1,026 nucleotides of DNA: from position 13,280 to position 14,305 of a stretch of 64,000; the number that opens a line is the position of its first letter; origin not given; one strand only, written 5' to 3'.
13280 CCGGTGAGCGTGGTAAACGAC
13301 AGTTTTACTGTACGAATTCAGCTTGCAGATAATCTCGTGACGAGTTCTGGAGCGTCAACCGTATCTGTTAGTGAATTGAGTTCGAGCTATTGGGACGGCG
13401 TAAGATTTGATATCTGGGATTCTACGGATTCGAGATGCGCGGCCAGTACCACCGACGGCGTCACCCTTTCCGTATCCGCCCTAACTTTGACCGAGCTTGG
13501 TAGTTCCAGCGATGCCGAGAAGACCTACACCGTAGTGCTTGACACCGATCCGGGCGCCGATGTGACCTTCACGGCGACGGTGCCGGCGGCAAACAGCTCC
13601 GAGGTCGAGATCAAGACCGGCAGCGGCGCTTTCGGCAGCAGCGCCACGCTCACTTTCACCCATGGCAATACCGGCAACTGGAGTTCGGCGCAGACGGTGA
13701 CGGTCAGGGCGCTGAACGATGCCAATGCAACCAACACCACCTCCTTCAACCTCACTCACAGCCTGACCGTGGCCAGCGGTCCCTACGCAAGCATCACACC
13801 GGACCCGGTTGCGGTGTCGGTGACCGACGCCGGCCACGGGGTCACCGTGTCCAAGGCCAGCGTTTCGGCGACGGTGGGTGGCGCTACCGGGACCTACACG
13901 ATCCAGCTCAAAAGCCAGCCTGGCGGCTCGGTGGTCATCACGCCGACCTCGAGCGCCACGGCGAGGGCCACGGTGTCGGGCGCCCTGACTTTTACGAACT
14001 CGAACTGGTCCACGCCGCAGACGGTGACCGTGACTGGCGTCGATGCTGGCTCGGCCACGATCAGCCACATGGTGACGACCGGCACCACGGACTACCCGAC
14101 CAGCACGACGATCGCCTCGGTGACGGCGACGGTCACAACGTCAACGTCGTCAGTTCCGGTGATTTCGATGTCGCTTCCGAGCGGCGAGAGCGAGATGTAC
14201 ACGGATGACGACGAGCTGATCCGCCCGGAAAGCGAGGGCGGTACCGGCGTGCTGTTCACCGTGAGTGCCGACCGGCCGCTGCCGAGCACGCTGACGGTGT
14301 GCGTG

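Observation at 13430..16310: Abrupt roughly 2.9-kb very GC-rich block inside a single ORF: a mosaic passenger domain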

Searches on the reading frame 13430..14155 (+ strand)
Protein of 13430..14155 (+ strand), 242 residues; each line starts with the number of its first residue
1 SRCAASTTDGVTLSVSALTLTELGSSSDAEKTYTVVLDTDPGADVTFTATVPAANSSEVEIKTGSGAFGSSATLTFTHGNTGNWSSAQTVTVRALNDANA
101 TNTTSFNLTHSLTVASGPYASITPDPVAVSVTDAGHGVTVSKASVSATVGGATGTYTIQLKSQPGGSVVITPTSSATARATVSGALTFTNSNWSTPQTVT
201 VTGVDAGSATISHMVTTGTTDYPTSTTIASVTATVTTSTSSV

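Call 44: search_protein_families(library=pfam, proteins=[window:13430-14155:+], max_evalue=1)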
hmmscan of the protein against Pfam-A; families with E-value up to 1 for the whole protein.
window:13430-14155:+ (242 aa): 2 families
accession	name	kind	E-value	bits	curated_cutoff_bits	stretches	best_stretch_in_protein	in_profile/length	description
PF17766.7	fn3_6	-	0.0068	17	26.4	1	142-208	22-76/99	Fibronectin type-III domain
PF16760.10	CBM53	-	0.6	10.9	27.6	0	76-105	14-43/57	Starch/carbohydrate-binding module (family 53)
